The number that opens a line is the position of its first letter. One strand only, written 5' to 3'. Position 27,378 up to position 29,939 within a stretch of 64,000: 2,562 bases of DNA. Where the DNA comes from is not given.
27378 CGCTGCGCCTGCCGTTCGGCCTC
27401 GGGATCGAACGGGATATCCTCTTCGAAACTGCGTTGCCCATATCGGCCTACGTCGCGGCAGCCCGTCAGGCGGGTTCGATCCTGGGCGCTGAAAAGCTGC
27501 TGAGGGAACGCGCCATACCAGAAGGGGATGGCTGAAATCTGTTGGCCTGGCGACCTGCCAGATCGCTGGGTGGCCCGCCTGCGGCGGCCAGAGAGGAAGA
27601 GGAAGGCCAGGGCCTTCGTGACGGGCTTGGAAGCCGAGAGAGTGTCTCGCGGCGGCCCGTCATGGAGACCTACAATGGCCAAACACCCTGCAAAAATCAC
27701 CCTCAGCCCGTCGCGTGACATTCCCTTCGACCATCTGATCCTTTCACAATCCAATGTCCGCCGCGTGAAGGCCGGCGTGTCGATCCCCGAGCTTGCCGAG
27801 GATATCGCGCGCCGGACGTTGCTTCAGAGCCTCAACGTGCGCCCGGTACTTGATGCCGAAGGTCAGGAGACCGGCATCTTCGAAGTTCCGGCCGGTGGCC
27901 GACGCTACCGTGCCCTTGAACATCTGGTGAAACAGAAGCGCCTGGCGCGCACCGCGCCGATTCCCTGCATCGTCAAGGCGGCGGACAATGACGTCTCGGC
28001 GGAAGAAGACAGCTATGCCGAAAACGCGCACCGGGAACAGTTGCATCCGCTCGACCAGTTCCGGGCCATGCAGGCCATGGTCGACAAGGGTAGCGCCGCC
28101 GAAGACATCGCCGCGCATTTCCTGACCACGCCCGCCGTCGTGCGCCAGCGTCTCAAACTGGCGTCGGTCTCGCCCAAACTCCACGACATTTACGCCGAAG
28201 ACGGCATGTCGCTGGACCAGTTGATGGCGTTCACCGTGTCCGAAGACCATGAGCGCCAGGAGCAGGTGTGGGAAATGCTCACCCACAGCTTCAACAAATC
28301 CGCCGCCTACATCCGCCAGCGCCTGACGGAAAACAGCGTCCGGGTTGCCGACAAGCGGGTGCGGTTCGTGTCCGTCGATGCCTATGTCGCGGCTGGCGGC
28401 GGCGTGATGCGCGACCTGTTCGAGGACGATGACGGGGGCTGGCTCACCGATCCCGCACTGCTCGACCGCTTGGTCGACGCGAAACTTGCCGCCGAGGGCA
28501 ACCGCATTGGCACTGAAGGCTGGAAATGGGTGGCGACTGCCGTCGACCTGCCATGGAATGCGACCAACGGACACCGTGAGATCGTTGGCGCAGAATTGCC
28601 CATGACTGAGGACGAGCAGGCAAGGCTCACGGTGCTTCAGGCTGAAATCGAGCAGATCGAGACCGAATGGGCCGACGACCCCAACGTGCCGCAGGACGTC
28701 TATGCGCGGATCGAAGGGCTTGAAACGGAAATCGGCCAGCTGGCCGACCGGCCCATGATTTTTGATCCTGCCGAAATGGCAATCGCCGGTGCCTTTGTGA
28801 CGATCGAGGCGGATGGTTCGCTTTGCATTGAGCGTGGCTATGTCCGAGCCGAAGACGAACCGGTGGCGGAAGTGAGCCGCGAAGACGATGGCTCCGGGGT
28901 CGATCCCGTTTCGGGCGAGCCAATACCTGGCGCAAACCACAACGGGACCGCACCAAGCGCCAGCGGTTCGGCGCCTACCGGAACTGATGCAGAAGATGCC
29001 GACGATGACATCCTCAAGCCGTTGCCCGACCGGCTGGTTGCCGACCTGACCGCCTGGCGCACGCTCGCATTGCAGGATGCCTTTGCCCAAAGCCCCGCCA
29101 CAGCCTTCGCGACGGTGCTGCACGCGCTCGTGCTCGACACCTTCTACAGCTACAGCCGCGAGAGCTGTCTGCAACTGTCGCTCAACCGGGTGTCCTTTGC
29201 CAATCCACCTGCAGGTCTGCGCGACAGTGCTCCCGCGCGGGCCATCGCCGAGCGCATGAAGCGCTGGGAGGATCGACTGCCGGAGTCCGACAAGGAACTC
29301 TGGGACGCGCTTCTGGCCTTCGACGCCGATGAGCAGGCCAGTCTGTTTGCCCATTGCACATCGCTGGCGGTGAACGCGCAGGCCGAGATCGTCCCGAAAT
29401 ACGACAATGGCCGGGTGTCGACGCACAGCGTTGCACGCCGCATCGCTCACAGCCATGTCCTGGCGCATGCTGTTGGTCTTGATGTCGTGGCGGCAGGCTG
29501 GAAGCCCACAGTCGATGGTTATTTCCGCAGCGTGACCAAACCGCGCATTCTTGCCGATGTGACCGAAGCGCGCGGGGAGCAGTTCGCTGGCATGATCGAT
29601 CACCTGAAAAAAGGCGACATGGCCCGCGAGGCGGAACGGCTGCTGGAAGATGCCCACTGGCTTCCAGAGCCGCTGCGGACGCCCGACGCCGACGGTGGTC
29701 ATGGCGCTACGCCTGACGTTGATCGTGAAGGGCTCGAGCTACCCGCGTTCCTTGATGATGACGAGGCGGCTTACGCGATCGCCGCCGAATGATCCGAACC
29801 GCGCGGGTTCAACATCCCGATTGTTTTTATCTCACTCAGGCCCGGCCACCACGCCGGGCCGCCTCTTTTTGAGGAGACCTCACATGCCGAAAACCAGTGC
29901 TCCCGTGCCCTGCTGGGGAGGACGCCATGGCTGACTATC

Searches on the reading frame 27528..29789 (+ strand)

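Call 32: search_protein_families(library=pfam, proteins=[window:27528-29789:+], max_evalue=0.001)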
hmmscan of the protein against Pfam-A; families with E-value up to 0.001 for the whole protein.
window:27528-29789:+ (754 aa): 1 family
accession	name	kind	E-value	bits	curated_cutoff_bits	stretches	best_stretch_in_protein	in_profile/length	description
PF02195.25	ParB_N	-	0.00089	19.7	26.3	0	65-157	6-85/95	ParB N-terminal domain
